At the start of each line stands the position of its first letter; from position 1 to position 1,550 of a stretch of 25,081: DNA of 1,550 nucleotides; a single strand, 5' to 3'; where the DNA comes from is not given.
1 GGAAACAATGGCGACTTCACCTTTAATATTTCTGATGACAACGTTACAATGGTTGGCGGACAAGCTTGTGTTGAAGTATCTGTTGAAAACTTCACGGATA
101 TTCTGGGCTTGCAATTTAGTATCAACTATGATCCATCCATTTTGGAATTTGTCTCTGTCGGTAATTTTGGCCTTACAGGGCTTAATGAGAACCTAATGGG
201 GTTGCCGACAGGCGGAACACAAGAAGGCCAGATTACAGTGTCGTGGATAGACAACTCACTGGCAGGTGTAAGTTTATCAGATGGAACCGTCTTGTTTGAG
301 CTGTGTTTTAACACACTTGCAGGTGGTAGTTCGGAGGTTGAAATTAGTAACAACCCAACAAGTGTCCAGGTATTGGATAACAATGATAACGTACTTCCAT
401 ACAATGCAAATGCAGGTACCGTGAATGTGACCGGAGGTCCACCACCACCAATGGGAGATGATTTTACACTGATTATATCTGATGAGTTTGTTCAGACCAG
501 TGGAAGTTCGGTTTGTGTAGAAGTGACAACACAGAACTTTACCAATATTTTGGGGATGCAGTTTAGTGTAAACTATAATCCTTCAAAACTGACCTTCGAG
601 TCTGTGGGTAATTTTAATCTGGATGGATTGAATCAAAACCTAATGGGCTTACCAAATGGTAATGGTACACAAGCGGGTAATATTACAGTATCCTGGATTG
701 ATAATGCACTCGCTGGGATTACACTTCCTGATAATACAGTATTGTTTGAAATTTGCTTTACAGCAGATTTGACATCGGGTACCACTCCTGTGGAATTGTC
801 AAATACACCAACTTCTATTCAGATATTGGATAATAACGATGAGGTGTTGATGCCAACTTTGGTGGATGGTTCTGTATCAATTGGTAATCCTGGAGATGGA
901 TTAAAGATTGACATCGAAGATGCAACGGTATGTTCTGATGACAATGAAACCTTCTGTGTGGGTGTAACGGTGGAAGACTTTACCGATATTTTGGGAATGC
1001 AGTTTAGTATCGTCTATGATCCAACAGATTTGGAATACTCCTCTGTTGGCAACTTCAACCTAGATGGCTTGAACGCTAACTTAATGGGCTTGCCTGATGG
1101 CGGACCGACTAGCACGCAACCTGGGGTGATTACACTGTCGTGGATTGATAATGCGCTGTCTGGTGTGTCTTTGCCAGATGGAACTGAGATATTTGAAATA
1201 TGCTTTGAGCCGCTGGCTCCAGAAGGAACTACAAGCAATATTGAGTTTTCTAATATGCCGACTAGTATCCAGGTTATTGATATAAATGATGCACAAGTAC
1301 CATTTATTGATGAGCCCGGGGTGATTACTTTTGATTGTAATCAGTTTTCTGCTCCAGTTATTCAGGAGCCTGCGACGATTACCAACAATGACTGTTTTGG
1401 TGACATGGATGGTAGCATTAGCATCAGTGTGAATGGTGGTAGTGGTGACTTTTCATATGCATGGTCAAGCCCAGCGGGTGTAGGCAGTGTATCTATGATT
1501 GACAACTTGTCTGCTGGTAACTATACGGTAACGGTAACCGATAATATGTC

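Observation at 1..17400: Candidate non-cellulosomal cohesin-dockerin surface-assembly system built on type IX secretion substrates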

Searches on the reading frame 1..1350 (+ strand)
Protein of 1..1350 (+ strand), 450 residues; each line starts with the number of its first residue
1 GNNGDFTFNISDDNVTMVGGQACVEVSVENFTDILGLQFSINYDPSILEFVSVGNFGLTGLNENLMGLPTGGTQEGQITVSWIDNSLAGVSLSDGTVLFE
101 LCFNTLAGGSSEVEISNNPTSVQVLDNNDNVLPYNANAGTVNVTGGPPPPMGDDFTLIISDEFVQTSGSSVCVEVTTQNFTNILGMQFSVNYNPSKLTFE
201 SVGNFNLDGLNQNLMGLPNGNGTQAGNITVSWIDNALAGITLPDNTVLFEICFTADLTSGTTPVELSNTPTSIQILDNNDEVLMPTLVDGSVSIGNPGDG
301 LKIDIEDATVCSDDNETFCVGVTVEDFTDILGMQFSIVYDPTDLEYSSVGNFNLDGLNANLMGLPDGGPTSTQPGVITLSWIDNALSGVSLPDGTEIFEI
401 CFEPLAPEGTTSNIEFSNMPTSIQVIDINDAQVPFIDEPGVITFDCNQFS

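Call 9: search_solved_structures(query=window:1-1350:+, max_evalue=1, show_alignments=2)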
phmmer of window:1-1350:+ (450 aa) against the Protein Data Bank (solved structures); distinct sequences matched with E-value up to 1: 8.
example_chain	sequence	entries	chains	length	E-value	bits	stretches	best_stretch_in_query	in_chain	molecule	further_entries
3l8q_A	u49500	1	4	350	0.00029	23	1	12-55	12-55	Cellulosomal scaffoldin adaptor protein B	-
1zv9_A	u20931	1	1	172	0.12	14.4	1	12-56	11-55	Cellulosomal scaffoldin adaptor protein B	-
1qzn_A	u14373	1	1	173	0.12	14.4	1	12-56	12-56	cellulosomal scaffoldin adaptor protein B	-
3f2l_A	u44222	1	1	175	0.12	14.3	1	12-56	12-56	Cellulosomal scaffoldin adaptor protein B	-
3bwz_A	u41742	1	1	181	0.14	14.2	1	12-56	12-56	Cellulosomal scaffoldin adaptor protein B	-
4u3s_A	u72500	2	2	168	0.27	13.2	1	9-72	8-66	Cellulosomal scaffoldin adaptor protein B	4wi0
5g5d_A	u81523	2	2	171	0.37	12.7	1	16-52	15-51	CELLULOSOME ANCHORING PROTEIN COHESIN REGION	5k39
3fnk_A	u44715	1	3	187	0.55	12.2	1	12-72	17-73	Cellulosomal scaffoldin adaptor protein B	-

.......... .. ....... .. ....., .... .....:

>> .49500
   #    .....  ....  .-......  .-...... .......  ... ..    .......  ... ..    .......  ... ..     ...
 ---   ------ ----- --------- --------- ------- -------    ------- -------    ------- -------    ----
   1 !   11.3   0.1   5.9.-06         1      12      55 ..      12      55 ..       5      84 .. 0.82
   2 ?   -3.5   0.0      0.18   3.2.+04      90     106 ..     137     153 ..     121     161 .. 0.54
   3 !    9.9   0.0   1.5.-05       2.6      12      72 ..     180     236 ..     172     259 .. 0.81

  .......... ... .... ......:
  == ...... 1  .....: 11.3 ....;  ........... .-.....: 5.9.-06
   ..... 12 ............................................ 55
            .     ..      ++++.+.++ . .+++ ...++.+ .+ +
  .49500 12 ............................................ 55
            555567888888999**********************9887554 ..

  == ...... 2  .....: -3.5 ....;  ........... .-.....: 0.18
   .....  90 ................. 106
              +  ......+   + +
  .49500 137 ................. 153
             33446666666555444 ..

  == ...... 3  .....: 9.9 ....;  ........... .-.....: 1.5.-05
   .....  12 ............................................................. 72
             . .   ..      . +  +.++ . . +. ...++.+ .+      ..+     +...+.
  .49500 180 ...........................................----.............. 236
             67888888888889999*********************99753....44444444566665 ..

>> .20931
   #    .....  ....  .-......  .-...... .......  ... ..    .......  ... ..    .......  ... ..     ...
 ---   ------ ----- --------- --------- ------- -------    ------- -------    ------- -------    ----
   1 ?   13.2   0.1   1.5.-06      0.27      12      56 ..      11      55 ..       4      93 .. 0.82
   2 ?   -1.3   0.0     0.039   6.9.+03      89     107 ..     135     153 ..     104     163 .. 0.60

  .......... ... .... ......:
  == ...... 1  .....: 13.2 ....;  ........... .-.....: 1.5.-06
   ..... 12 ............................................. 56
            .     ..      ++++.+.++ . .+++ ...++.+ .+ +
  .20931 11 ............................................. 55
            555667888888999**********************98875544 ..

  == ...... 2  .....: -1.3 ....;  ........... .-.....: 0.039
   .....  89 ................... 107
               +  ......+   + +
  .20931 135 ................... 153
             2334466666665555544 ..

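Call 16: find_homologous_proteins(query=window:1-1350:+, max_evalue=0.001)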
Query window:1-1350:+ (450 aa): 16 proteins with E <= 0.001 among 8000 candidates.
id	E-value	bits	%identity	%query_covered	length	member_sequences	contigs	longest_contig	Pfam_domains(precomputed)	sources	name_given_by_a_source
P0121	8.4e-169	580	44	96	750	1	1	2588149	PF00963.25,PF08141.19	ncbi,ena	-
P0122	3.1e-164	565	39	94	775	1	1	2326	PF00963.25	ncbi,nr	ncbi:MAG: hypothetical protein KDC44_04355, partial [Phaeodactylibacter sp.]|nr:hypothetical protein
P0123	2.0e-151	523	42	91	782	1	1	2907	PF00963.25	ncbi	ncbi:MAG: cohesin domain-containing protein, partial [Bacteroidota bacterium]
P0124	1.2e-74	270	42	72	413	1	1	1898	PF00963.25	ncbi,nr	ncbi:MAG: hypothetical protein KDC69_11475, partial [Flavobacteriaceae bacterium]|nr:hypothetical pr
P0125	4.5e-70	255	31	98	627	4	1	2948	PF00963.25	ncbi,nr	ncbi:MAG: cohesin domain-containing protein, partial [bacterium]|nr:cohesin domain-containing protei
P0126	5.8e-62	228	44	58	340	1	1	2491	PF13573.13,PF00963.25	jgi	-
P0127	5.6e-56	208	45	58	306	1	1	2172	PF00963.25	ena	-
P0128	3.2e-54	203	31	85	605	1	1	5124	PF00963.25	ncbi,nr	ncbi:MAG: hypothetical protein HC912_04065 [Saprospiraceae bacterium]|nr:hypothetical protein [Sapro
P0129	3.8e-49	186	32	94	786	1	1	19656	PF00963.25,PF19081.7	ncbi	ncbi:MAG: cohesin domain-containing protein, partial [Bacteroidales bacterium]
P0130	5.6e-44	169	35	74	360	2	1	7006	PF00963.25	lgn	-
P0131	2.6e-37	147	43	47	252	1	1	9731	PF00963.25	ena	-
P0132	3.1e-34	137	30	91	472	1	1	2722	PF00963.25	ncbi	ncbi:MAG: cohesin domain-containing protein, partial [Bacteroidota bacterium]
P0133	7.2e-34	135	27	89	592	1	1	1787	PF00963.25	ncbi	ncbi:MAG: cohesin domain-containing protein, partial [Bacteroidota bacterium]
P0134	3.2e-25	107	35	48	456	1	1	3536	PF00963.25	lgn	-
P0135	1.9e-10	58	28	27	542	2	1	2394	-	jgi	jgi:hypothetical protein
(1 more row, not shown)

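Call 17: find_encoding_contigs(protein=P0121, flank=10000, max_places=3)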
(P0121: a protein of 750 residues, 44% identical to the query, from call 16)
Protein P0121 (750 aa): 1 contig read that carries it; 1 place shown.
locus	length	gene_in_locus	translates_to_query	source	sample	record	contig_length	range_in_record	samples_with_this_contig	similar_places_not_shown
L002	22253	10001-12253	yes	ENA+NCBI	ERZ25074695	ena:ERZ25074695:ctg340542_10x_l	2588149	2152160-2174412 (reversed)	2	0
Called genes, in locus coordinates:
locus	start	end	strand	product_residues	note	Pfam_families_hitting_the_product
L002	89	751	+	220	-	PF00072:Response_reg, PF00196:GerE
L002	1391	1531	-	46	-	-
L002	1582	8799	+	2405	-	PF18962:Por_Secre_tail (weak)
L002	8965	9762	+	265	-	PF18962:Por_Secre_tail (weak)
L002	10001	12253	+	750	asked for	PF00963:Cohesin, PF08141:SspH (faint), PF00963:Cohesin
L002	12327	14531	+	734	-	PF00801:PKD (faint), PF00963:Cohesin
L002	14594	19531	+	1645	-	PF13860:FlgD_ig (faint), PF00963:Cohesin, PF06832:BiPBP_C (faint), PF13573:SprB, PF13585:CHU_C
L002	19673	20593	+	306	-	PF11751:PorP_SprF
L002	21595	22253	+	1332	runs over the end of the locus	PF02494:HYR (weak), PF00963:Cohesin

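Call 33: search_protein_families(library=pfam, proteins=[L002:1582-8796:+, L002:8965-9759:+, L002:9935-12250:+, L002:12327-14528:+, L002:14594-19528:+, L002:21595-22251:+], max_evalue=0.001)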
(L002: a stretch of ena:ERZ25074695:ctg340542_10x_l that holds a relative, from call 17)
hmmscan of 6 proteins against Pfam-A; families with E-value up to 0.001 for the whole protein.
L002:1582-8796:+ (2405 aa): 2 families
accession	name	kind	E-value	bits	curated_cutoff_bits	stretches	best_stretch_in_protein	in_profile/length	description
PF18962.6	Por_Secre_tail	-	2.7e-06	28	27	1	2329-2402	3-74/75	Secretion system C-terminal sorting domain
PF00963.24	Cohesin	-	3.5e-05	24.5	24.1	1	2194-2304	3-127/139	Cohesin domain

L002:8965-9759:+ (265 aa): 2 families
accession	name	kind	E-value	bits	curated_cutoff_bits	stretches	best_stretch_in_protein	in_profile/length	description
PF18962.6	Por_Secre_tail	-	9e-06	26.3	27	1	186-261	2-74/75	Secretion system C-terminal sorting domain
PF00963.24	Cohesin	-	3.3e-05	24.5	24.1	1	42-131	14-106/139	Cohesin domain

L002:9935-12250:+ (772 aa): 2 families
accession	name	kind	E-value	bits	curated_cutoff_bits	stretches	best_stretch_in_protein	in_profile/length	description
PF00963.24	Cohesin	-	2.9e-50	170.5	24.1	5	221-354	4-139/139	Cohesin domain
PF08141.18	SspH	-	1.5e-05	25.5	25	0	174-196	14-36/58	Small acid-soluble spore protein H family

L002:12327-14528:+ (734 aa): 5 families
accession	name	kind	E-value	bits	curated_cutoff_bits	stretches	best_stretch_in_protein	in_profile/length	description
PF00963.24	Cohesin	-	2.8e-47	160.8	24.1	5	2-133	3-139/139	Cohesin domain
PF07873.16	YabP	-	1.6e-06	28.2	27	0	402-421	21-40/64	YabP family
PF00801.26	PKD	-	1.2e-05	25.6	23.5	0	285-323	1-35/80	PKD domain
PF24837.1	AMIN-like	-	0.0002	21.9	27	0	564-627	22-85/129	AMIN-like domain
PF02907.21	Peptidase_S29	-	0.00022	21.4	25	0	84-156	16-88/149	Hepatitis C virus NS3 protease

L002:14594-19528:+ (1645 aa): 6 families
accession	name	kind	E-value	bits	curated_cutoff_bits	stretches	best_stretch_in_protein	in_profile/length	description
PF13573.12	SprB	-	1.7e-44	149.6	28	5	766-799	2-35/37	SprB repeat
PF00963.24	Cohesin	-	9e-40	136.5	24.1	4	543-652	3-119/139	Cohesin domain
PF13585.12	CHU_C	-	3.6e-23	81.9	27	1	1562-1642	6-85/86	CHU_C Type IX secretion signal domain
PF06832.18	BiPBP_C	-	3.5e-09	36.9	26.8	0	1245-1293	35-85/90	Penicillin-Binding Protein C-terminus Family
PF13860.13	FlgD_ig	-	8.5e-06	26.1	27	0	1587-1630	27-77/79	FlgD Ig-like domain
PF18962.6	Por_Secre_tail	-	0.00012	22.7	27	0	807-826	51-70/75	Secretion system C-terminal sorting domain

L002:21595-22251:+ (219 aa): 0 families

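Call 76: predict_structure(alignment_id=A3)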
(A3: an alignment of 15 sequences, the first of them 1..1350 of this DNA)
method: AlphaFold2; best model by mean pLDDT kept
length: 450 residues; sequences in the alignment: 15
mean_pLDDT: 87.7   pTM: 0.55
mean pLDDT of the five models: 87.7, 87.1, 86.5, 86.3, 85.9
residues with pLDDT >= 90: 257; 70-90: 153; 50-70: 33; < 50: 7
segments of 3 or more residues with pLDDT < 50: 149-152
pLDDT, mean of each block of 10 residues (from residue 1): 78 86 95 95 96 91 85 86 91 96 92 93 91 96 68 77 89 94 94 95 95 88 85 92 93 90 84 82 83 76 90 83 94 91 92 93 71 78 93 96 91 81 82 81 76
secondary structure, 60 per line:
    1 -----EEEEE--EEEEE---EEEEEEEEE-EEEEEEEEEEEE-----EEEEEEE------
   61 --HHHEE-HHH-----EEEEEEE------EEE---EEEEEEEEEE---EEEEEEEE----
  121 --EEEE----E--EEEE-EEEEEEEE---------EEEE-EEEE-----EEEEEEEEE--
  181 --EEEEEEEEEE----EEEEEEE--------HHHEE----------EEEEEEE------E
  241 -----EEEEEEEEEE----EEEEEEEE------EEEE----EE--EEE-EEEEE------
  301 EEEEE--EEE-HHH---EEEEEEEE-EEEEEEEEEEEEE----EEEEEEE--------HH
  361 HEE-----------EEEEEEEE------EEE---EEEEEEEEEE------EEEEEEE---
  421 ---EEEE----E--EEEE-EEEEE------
elements in order: E6-10 E13-17 E21-29 E31-42 E48-54 E77-83 E90-92 E96-105 E109-116 E123-126 E134-137 E139-146 E156-159 E161-164 E170-178 E183-192 E197-203 E227-233 E246-255 E260-267 E274-277 E286-288 E290-294 E301-305 E308-310 E318-325 E327-339 E344-350 E375-382 E389-391 E395-404 E411-417 E424-427 E435-438 E440-444

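Call 79: fold_search(model_id=the predicted structure, library=pdb)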
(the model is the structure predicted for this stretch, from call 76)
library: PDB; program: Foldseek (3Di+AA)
matches with E <= 10: 1996; with E <= 0.001: 1515
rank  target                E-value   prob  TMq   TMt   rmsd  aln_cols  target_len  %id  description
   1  3l8q_A                2.6e-13  1.00  0.25  0.33  15.1       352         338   14  Structure analysis of the type II cohesin dyad from the adaptor ScaA scaffoldin of Acetivibrio cellulolyticus (released 2010-05-05)
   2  3l8q_D                4.0e-13  1.00  0.39  0.49   9.3       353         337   15  Structure analysis of the type II cohesin dyad from the adaptor ScaA scaffoldin of Acetivibrio cellulolyticus (released 2010-05-05)
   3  3l8q_B                1.3e-12  1.00  0.25  0.32  14.7       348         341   15  Structure analysis of the type II cohesin dyad from the adaptor ScaA scaffoldin of Acetivibrio cellulolyticus (released 2010-05-05)
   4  3l8q_C                1.9e-12  1.00  0.25  0.33  15.2       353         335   16  Structure analysis of the type II cohesin dyad from the adaptor ScaA scaffoldin of Acetivibrio cellulolyticus (released 2010-05-05)
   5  8t2v_A                1.1e-11  1.00  0.21  0.12  26.1       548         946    8  Cryo-EM Structures of Full-length Integrin alphaIIbbeta3 in Native Lipids (released 2023-07-26)
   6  4fl4_C                1.7e-10  1.00  0.26  0.38  18.6       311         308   12  Scaffoldin conformation and dynamics revealed by a ternary complex from the Clostridium thermocellum cellulosome (released 2012-06-27)
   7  6kgf_C                2.7e-10  1.00  0.28  0.80   2.8       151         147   22  Crystal structure of CaDoc0917(R16D)-CaCohA2 complex at pH 8.2 (released 2020-07-08)
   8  4fl4_I                6.2e-10  1.00  0.27  0.39  18.6       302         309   11  Scaffoldin conformation and dynamics revealed by a ternary complex from the Clostridium thermocellum cellulosome (released 2012-06-27)
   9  6kge_A                7.3e-10  1.00  0.25  0.75   5.0       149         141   21  Crystal structure of CaDoc0917(R16D)-CaCohA2 complex at pH 5.5 (released 2020-07-08)
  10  4mmz_A                7.3e-10  1.00  0.22  0.12  25.6       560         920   10  Integrin AlphaVBeta3 ectodomain bound to an antagonistic tenth domain of Fibronectin (released 2014-03-26)
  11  6kgd_A                8.5e-10  1.00  0.27  0.76   4.8       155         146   21  Crystal structure of CaDoc0917(R49D)-CaCohA2 complex at pH 8.0 (released 2020-07-08)
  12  3ul4_A                9.0e-10  1.00  0.27  0.80   2.8       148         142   20  Crystal structure of Coh-OlpA(Cthe_3080)-Doc918(Cthe_0918) complex: A novel type I Cohesin-Dockerin complex from Clost (released 2012-11-28)
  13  8xez_A                9.9e-10  1.00  0.21  0.11  29.6       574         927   10  Cryo-EM structure of integrin ITGAV/ITGB3 complex, conformation 5 (released 2024-12-18)
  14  4fl4_L                1.4e-09  1.00  0.28  0.39  16.1       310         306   12  Scaffoldin conformation and dynamics revealed by a ternary complex from the Clostridium thermocellum cellulosome (released 2012-06-27)
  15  8xer_A                1.6e-09  1.00  0.19  0.11  26.9       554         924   10  Cryo-EM structure of integrin ITGAV, ITGB3 and Cilengitide TFA complex, conformation 1 (released 2024-12-18)
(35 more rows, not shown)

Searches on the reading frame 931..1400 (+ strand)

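Call 19: search_protein_families(library=pfam, proteins=[window:931-1400:+], max_evalue=10)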
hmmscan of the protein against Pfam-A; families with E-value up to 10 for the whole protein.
window:931-1400:+ (156 aa): 1 family
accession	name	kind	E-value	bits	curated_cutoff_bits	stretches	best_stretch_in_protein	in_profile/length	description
PF00963.24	Cohesin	-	1e-07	32.6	24.1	1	5-110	13-118/139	Cohesin domain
